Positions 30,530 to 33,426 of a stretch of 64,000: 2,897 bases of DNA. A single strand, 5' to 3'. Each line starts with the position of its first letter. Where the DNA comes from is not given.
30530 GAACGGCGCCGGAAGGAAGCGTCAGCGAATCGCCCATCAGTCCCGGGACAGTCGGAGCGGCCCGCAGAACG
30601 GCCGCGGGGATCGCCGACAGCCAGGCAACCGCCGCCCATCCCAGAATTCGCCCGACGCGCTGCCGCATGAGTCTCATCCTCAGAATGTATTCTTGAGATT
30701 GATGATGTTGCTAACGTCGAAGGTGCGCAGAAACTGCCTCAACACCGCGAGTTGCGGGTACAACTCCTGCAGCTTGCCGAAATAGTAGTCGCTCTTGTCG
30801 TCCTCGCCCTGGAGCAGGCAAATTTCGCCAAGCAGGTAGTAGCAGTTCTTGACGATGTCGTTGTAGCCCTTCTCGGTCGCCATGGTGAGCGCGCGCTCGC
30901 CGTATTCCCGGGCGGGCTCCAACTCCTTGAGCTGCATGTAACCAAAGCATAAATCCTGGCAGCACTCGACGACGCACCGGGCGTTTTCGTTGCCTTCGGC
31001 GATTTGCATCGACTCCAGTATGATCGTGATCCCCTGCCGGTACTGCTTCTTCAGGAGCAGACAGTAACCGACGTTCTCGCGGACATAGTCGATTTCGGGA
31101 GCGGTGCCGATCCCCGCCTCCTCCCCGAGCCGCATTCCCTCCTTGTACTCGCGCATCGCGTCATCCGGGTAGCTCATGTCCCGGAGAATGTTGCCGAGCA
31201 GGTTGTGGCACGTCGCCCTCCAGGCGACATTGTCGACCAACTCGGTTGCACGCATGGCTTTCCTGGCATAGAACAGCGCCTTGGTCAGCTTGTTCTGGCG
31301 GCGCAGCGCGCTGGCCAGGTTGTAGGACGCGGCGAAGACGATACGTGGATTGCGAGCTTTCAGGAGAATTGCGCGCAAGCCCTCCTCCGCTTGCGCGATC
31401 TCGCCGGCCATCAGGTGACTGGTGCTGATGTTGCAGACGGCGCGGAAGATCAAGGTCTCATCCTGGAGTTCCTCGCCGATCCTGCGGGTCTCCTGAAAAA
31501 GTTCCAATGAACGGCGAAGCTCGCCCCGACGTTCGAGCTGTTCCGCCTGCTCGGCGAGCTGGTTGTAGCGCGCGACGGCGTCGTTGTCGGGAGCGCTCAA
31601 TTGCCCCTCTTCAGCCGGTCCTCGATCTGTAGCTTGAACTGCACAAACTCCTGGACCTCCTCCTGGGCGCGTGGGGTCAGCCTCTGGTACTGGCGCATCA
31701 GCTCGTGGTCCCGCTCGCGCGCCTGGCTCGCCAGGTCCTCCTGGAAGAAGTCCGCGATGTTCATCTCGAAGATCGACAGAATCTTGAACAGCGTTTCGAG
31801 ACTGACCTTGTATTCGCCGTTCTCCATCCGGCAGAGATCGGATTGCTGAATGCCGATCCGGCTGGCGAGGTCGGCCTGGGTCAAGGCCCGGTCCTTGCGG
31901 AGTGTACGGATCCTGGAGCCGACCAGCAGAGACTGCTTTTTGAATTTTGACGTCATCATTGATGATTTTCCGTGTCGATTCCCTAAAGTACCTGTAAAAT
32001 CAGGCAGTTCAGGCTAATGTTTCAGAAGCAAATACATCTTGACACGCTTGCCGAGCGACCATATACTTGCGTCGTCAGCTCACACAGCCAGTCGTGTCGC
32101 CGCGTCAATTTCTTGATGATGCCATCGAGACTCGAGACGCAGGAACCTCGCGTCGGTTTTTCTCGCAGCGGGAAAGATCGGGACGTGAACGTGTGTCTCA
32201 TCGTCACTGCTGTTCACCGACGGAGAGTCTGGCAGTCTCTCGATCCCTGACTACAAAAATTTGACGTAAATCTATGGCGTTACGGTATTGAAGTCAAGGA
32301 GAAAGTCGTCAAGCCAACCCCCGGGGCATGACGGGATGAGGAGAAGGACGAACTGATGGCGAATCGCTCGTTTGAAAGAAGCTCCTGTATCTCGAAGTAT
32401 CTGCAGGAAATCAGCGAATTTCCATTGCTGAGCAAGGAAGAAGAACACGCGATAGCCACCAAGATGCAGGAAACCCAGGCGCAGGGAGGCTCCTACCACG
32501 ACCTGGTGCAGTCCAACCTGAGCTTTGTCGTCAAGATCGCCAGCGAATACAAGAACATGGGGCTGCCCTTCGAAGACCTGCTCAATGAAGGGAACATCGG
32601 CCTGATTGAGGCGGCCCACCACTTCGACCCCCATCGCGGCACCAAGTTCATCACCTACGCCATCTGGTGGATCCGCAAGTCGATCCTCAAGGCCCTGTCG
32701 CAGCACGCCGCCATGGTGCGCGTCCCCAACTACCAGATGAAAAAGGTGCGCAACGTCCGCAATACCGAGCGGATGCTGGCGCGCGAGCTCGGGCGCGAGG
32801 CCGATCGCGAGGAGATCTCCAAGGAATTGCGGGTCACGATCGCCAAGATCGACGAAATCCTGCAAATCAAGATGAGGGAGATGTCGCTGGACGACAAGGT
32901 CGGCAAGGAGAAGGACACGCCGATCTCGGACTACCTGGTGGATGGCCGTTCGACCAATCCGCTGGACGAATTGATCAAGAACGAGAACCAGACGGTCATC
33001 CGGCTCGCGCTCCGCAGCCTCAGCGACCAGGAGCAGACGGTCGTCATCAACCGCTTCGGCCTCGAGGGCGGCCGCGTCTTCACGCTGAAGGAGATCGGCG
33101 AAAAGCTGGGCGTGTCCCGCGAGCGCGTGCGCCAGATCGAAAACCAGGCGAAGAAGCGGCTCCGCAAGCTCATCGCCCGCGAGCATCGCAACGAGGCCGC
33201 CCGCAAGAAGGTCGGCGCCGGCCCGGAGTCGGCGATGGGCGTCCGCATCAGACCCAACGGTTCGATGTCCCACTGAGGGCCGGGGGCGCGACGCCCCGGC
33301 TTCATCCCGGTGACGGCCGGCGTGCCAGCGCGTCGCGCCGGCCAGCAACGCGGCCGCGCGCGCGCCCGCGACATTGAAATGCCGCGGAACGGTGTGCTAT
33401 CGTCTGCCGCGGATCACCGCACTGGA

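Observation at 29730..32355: Lower-GC island with a split RNPP-like regulator (XRE HTH + all-TPR protein) and a downstream secreted protein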

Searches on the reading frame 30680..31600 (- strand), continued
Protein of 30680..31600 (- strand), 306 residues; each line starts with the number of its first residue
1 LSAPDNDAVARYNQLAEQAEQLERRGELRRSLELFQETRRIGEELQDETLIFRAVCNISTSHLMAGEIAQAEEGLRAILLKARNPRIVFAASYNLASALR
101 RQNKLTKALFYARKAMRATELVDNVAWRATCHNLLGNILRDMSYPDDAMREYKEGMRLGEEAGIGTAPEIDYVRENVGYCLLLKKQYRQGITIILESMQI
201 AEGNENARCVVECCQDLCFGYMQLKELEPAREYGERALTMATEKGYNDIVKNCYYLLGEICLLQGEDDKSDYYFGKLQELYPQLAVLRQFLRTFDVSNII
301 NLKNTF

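Call 73: find_encoding_contigs(protein=P0144, flank=4000, max_places=2)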
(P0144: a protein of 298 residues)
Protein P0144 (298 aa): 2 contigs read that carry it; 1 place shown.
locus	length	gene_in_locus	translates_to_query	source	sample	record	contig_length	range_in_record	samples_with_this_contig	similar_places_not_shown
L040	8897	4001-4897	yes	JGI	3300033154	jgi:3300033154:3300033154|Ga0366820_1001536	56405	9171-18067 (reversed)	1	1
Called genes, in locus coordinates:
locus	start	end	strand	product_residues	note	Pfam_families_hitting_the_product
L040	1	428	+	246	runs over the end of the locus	PF00072:Response_reg, PF07719:TPR_2 (faint), PF13432:TPR_16 (faint), PF00515:TPR_1 (weak)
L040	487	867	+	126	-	PF00072:Response_reg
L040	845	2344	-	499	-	PF03023:MurJ, PF01554:MatE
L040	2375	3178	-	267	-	PF04542:Sigma70_r2, PF04545:Sigma70_r4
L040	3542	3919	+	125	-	PF13744:HTH_37 (weak), PF13560:HTH_31 (weak), PF01381:HTH_3, PF13443:HTH_26 (weak)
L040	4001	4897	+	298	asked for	PF00515:TPR_1 (faint), PF07719:TPR_2 (faint), PF13181:TPR_8 (faint), PF13424:TPR_12 (weak), PF13428:TPR_14 (faint), PF13432:TPR_16 (faint), PF14559:TPR_19 (faint), PF13424:TPR_12 (weak)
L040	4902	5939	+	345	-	-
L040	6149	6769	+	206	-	PF13744:HTH_37 (weak), PF12844:HTH_19 (weak), PF13560:HTH_31, PF01381:HTH_3, PF13443:HTH_26 (weak), PF07883:Cupin_2, PF02311:AraC_binding (weak)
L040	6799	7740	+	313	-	PF13187:Fer4_9 (faint), PF13237:Fer4_10 (faint), PF12797:Fer4_2 (faint), PF12837:Fer4_6 (faint), PF12838:Fer4_7 (faint), PF13247:Fer4_11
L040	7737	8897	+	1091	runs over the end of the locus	PF03916:NrfD, PF14522:Cytochrome_C7 (faint), PF11783:Cytochrome_cB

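Call 74: find_encoding_contigs(protein=P0210, flank=4000, max_places=2)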
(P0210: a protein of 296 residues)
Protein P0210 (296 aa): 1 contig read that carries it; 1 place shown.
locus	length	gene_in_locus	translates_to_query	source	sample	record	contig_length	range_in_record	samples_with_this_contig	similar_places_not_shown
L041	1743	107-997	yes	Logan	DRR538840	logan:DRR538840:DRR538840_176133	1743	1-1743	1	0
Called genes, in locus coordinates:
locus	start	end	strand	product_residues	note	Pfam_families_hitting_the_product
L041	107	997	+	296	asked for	PF07719:TPR_2 (faint), PF13428:TPR_14 (faint), PF00515:TPR_1 (faint), PF13174:TPR_6 (faint), PF13181:TPR_8 (faint), PF13374:TPR_10 (faint), PF17874:TPR_MalT, PF13424:TPR_12 (weak), +2 more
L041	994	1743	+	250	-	?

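Call 75: find_encoding_contigs(protein=P0166, flank=4000, max_places=2)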
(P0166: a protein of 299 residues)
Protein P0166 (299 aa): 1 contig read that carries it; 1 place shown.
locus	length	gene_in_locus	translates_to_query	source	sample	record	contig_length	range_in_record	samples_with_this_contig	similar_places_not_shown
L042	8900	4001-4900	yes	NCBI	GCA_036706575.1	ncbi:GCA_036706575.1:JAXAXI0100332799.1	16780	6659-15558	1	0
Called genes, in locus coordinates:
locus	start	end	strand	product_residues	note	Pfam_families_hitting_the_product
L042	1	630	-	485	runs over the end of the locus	-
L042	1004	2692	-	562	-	PF13517:FG-GAP_3, PF01839:FG-GAP (weak), PF13517:FG-GAP_3 (weak), PF01839:FG-GAP (weak), PF13517:FG-GAP_3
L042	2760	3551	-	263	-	PF01061:ABC2_membrane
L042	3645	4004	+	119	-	PF13744:HTH_37, PF12844:HTH_19, PF13560:HTH_31, PF01381:HTH_3, PF13443:HTH_26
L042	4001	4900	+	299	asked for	PF07719:TPR_2 (faint), PF13424:TPR_12 (faint), PF14559:TPR_19 (faint), PF17874:TPR_MalT (weak)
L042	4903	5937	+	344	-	-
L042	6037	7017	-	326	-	PF00226:DnaJ, PF01556:DnaJ_C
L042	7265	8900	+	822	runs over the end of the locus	PF00069:Pkinase, PF03109:ABC1 (faint), PF07714:PK_Tyr_Ser-Thr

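Call 76: find_encoding_contigs(protein=P0239, flank=4000, max_places=2)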
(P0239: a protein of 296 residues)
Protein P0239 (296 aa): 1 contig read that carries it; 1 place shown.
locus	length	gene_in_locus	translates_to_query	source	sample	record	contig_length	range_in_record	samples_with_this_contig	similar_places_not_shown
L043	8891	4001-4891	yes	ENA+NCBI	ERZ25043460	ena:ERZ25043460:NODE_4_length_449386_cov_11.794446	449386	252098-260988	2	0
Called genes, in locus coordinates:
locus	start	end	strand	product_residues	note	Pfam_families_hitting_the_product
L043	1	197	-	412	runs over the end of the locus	PF00109:ketoacyl-synt, PF00108:Thiolase_N (faint), PF02801:Ketoacyl-synt_C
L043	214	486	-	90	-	PF00550:PP-binding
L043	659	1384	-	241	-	PF08281:Sigma70_r4_2 (weak), PF00196:GerE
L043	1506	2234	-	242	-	PF00196:GerE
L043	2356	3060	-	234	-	PF00072:Response_reg (weak), PF00196:GerE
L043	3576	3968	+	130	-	PF13744:HTH_37, PF13560:HTH_31, PF01381:HTH_3, PF12844:HTH_19, PF13443:HTH_26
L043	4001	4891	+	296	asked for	PF13424:TPR_12 (faint), PF17874:TPR_MalT (faint)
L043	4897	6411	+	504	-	-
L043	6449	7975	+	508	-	PF02225:PA (weak), PF04389:Peptidase_M28, PF01546:Peptidase_M20 (weak)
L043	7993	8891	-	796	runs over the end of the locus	PF02771:Acyl-CoA_dh_N (weak), PF02770:Acyl-CoA_dh_M, PF00441:Acyl-CoA_dh_1, PF22924:ACOX_C_alpha1, PF01756:ACOX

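Call 83: search_dna_similar(query=window:30680-31600:-, collection=plasmids, mode=protein, max_evalue=1e-8, max_rows=8)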
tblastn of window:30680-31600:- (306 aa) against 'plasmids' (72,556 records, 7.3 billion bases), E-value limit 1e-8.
No match.

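Call 84: search_dna_similar(query=window:30680-31600:-, collection=phages, mode=protein, max_evalue=1e-8, max_rows=8)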
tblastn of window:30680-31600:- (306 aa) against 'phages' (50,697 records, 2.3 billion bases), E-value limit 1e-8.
No match.

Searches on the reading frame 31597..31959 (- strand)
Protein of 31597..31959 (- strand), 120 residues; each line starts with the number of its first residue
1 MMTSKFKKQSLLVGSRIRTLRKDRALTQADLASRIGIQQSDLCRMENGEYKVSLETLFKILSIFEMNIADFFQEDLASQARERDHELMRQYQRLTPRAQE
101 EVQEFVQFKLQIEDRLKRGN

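Call 3: search_protein_families(library=pfam, proteins=[window:31597-31959:-], max_evalue=0.1)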
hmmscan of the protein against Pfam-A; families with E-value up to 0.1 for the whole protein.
window:31597-31959:- (120 aa): 10 families
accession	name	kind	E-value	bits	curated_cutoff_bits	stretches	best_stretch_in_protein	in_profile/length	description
PF01381.28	HTH_3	-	4.2e-10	40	23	1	17-70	1-54/55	Helix-turn-helix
PF13443.12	HTH_26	-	8.1e-10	39.3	22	1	16-72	1-58/63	Cro/C1-type HTH DNA-binding domain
PF12844.13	HTH_19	-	3e-08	33.9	30.2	1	14-73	1-60/64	Helix-turn-helix domain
PF13560.12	HTH_31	-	4.2e-08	33.8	27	1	14-61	3-51/64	Helix-turn-helix domain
PF13744.12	HTH_37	-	6.8e-06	26.2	27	1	15-62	21-69/80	Helix-turn-helix domain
PF22495.2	HTH_92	-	0.0011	18.7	27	1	18-49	1-32/45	RsaL-like HTH domain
PF11155.13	DUF2935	-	0.006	17.6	24.4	1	64-117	39-93/121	Domain of unknown function (DUF2935)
PF13413.12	HTH_25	-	0.019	15.2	24.6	1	17-51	2-36/62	Helix-turn-helix domain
PF13412.12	HTH_24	-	0.069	13.2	21.9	0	18-38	10-30/48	Winged helix-turn-helix DNA-binding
PF15731.11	MqsA_antitoxin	-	0.086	13.4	30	0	12-63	69-119/131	Antitoxin component of bacterial toxin-antitoxin system, MqsA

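Call 4: search_protein_families(library=ncbifam, proteins=[window:31597-31959:-], max_evalue=0.1)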
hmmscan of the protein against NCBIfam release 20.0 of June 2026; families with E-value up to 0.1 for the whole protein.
window:31597-31959:- (120 aa): 20 families
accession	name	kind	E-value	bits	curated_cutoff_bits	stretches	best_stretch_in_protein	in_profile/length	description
NF007271.0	PRK09726.1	equivalog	3.1e-11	43.1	79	1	15-78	15-78/88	type II toxin-antitoxin system antitoxin HipB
NF047948.1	male_kill_WMK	equivalog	8.1e-11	41.9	300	1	9-109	159-258/300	WO male-killing family protein Wmk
NF041951.1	phage_RstR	subfamily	2.8e-10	40.4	80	1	14-106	4-96/108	RstR family transcriptional repressor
TIGR03070.1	couple_hipB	subfamily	6.3e-10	38.9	71.65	1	14-65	4-55/58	type II toxin-antitoxin system Y4mF family antitoxin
NF006015.0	PRK08154.1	subfamily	2.9e-09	36.5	204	1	13-110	31-126/314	anaerobic benzoate catabolism transcriptional regulator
NF007408.0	PRK09943.1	equivalog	6.8e-09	35.5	211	1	9-78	4-73/185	HTH-type transcriptional regulator PuuR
NF038139.1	Reg_Aceta_RamB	equivalog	1e-08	34.3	700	1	12-107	2-97/465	acetate metabolism transcriptional regulator RamB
NF041575.1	antitoxPezA_Strep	equivalog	2.4e-08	34.1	290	1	12-75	1-64/158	type II toxin-antitoxin system antitoxin PezA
TIGR03830.1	CxxCG_CxxCG_HTH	subfamily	1.6e-06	27.9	61.8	1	5-61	58-116/127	type II TA system antitoxin MqsA family protein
TIGR00270.2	TIGR00270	equivalog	1.1e-05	25.3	110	1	15-79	78-142/159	multiprotein bridging factor aMBF1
NF058600.1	TransRegSco1979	equivalog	0.00014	21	350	1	11-68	7-64/280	Sco1979 family transcriptional regulator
NF052239.1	antitox_spr1629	equivalog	0.00036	19.7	335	1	13-81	3-71/377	spr1629 family repressor/antitoxin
NF007257.0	PRK09706.1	subfamily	0.00048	19.9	101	1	11-64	4-57/135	transcriptional repressor DicA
TIGR02612.1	mob_myst_A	hypoth_equivalog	0.00054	19.9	122.6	1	17-57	30-72/150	mobile mystery protein A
NF003162.0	PRK04140.1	equivalog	0.00055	19.1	263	1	14-78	128-190/317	transcriptional regulator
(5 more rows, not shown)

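Call 48: search_solved_structures(query=window:31597-31959:-, max_evalue=0.01)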
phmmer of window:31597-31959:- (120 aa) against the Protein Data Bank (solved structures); distinct sequences matched with E-value up to 0.01: 30.
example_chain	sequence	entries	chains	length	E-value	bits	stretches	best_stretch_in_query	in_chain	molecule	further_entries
9k3w_A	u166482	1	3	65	4e-09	40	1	15-75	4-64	Transcriptional regulator, PbsX family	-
2p5t_A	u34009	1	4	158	6.1e-07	33.1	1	12-94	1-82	Putative transcriptional regulator PezA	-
4z5h_A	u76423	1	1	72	2.6e-06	31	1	14-68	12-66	Antitoxin HipB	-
2wiu_B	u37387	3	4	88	4.5e-06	30.3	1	14-70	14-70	HTH-TYPE TRANSCRIPTIONAL REGULATOR HIPB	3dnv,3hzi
5k98_B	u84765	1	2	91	4.6e-06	30.2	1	14-70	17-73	Antitoxin HipB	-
9sf2_A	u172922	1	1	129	6.1e-06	29.8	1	13-93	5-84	Transcriptional regulator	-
4yg1_A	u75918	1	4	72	6.3e-06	29.8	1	14-68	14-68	Antitoxin HipB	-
4yg4_A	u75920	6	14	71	7.1e-06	29.6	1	14-68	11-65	Antitoxin HipB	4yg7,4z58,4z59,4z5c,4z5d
1y9q_A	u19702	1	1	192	1.2e-05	28.9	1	13-106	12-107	transcriptional regulator, HTH_3 family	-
8tac_A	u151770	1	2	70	5e-05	26.9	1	9-64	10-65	DBP48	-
2ef8_A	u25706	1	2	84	0.00017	25.2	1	17-65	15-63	Putative transcription factor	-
1sq8_A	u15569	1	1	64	0.00039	24.1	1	11-51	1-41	dh434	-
4pu3_D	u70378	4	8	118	0.0011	22.6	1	2-69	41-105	Toxin-antitoxin system antidote transcriptional repressor Xre family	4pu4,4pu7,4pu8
3ivp_A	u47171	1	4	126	0.0017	22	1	12-82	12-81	Putative transposon-related DNA-binding protein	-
7t5u_A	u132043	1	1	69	0.0019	21.8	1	12-72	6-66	Helix-turn-helix domain-containing protein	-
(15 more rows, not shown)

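Call 62: search_protein_families(library=padloc, proteins=[window:31597-31959:-], max_evalue=0.01)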
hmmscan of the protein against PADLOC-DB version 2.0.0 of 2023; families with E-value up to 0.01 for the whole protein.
window:31597-31959:- (120 aa): 21 families
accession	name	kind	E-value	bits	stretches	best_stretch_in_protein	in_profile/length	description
PDLC02926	HTH_VI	-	1.3e-12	45.8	1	14-83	3-72/92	-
PDLC04142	capH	-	8.1e-11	40.9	1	12-108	6-97/103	capH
PDLC03947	RmrA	-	3.3e-10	37.4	1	4-100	3-97/383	-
PDLC03954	RmrA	-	7.7e-10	36.2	1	10-117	8-113/380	-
PDLC03952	RmrA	-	8.1e-09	32.8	1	7-103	17-112/395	-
PDLC03949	RmrA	-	1.6e-07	28.5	1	14-113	4-101/363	-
PDLC03944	RmrA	-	2.5e-07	28.1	1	11-114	5-106/384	-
PDLC04760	PDC-M64C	-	3.7e-07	28.4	1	5-71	19-85/93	-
PDLC03948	RmrA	-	6.5e-07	26.6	1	13-112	9-107/397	-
PDLC03951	RmrA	-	1.2e-06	25.7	1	14-116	10-109/400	-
PDLC03665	Control_protein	-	3.1e-06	25.4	1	11-65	7-62/77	control protein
PDLC03945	RmrA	-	4.5e-06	24.1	1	13-81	3-71/394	-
PDLC04762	PDC-M64C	-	8.9e-06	23.7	1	10-77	25-92/97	-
PDLC03946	RmrA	-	2e-05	21.5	1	15-79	5-69/357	-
PDLC04775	PDC-M69A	-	2.9e-05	22.5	1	12-88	7-82/113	-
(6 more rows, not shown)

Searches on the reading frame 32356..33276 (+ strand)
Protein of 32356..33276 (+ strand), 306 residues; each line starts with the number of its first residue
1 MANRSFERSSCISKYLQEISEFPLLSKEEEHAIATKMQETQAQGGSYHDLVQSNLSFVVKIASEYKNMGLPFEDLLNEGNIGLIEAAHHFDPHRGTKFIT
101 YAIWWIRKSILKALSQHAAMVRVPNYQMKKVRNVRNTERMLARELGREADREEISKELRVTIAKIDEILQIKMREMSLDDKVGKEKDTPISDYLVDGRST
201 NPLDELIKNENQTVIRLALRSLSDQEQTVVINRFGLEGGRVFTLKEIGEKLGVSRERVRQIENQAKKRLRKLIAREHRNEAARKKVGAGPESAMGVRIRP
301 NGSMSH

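Call 3: search_protein_families(library=pfam, proteins=[window:32356-33276:+], max_evalue=0.1)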
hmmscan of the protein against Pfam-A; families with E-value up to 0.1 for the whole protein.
window:32356-33276:+ (306 aa): 9 families
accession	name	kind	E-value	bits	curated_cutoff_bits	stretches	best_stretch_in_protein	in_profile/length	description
PF04542.20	Sigma70_r2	-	1.7e-17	63.4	24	1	50-118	1-69/71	Sigma-70 region 2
PF04539.22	Sigma70_r3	-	5e-16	59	25.3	1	130-204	2-76/78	Sigma-70 region 3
PF04545.22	Sigma70_r4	-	5.1e-16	58.4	24.1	1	218-271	1-50/50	Sigma-70, region 4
PF00140.25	Sigma70_r1_2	-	4.6e-08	33.3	22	1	13-39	4-30/34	Sigma-70 factor, region 1.2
PF01381.28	HTH_3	-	0.0077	16.7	23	1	243-264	11-32/55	Helix-turn-helix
PF08696.17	Dna2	-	0.022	14.9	22.4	1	151-238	108-196/204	DNA replication factor Dna2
PF13518.12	HTH_28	-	0.035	14.6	25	0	243-265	14-36/52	Helix-turn-helix domain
PF02271.21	UCR_14kD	-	0.05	14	27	0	61-90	16-45/100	Ubiquinol-cytochrome C reductase complex 14kD subunit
PF10668.15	Phage_terminase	-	0.054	13.6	22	0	236-284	17-65/67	Phage terminase small subunit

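Call 4: search_protein_families(library=ncbifam, proteins=[window:32356-33276:+], max_evalue=0.1)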
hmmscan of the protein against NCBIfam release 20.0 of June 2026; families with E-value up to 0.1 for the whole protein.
window:32356-33276:+ (306 aa): 67 families (the best 25 are shown)
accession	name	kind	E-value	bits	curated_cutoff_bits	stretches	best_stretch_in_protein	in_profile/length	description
TIGR02394.1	rpoS_proteo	equivalog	6.8e-69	232.5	378.7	1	7-277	10-278/285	RNA polymerase sigma factor RpoS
TIGR02997.1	Sig70-cyanoRpoD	subfamily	5e-67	226.3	384.5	2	49-270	78-298/298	RNA polymerase sigma factor, RpoD/SigA family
NF004207.0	PRK05657.1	equivalog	8.6e-65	219.2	394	1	11-276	57-320/329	RNA polymerase sigma factor RpoS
TIGR02393.1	RpoD_Cterm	equivalog_domain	1.1e-64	218.3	354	1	48-273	3-228/238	RNA polymerase sigma factor RpoD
NF004208.0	PRK05658.1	equivalog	1.5e-63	215.8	555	1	48-271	395-618/631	RNA polymerase sigma factor RpoD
NF006666.0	PRK09210.1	equivalog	2e-61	208.4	572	1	12-271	101-358/370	RNA polymerase sigma factor RpoD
NF041931.2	MzaA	equivalog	7.3e-61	206.9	800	1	48-271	478-703/726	MZA anti-phage system associated sigma-70 family RNA polymerase sigma factor MzaA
NF005785.0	PRK07598.1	equivalog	2.8e-59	201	554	1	40-275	169-404/415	RNA polymerase sigma factor SigC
NF005920.0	PRK07921.1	subfamily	2.2e-57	194.5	464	1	46-271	91-316/328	RNA polymerase sigma factor SigB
NF005643.0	PRK07406.1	equivalog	4.9e-57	193.8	500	1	49-271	164-385/397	RNA polymerase sigma factor RpoD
NF004615.0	PRK05949.1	subfamily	1.7e-55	188.2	530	1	37-271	82-316/327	RNA polymerase sigma factor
NF004565.0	PRK05901.2-3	equivalog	6.9e-54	183.5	484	1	3-277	209-494/501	RNA polymerase sigma factor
NF005642.0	PRK07405.1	subfamily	1.9e-52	178.4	524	1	48-272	85-308/318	RNA polymerase sigma factor SigD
NF004562.0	PRK05901.1-4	equivalog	5e-52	177.2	779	1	48-273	319-544/571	RNA polymerase sigma factor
TIGR02392.1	rpoH_proteo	equivalog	2.8e-51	174.7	323.1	1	12-274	3-269/270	RNA polymerase sigma factor RpoH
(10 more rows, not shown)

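Call 62: search_protein_families(library=padloc, proteins=[window:32356-33276:+], max_evalue=0.01)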
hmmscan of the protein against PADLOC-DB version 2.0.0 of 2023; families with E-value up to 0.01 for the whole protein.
window:32356-33276:+ (306 aa): 2 families
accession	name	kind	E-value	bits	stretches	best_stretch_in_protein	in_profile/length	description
PDLC02203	MzaA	-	1e-34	117.9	1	27-271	414-657/683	-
PDLC04133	mad1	-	0.0018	16.5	0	239-265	3-29/60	mads_1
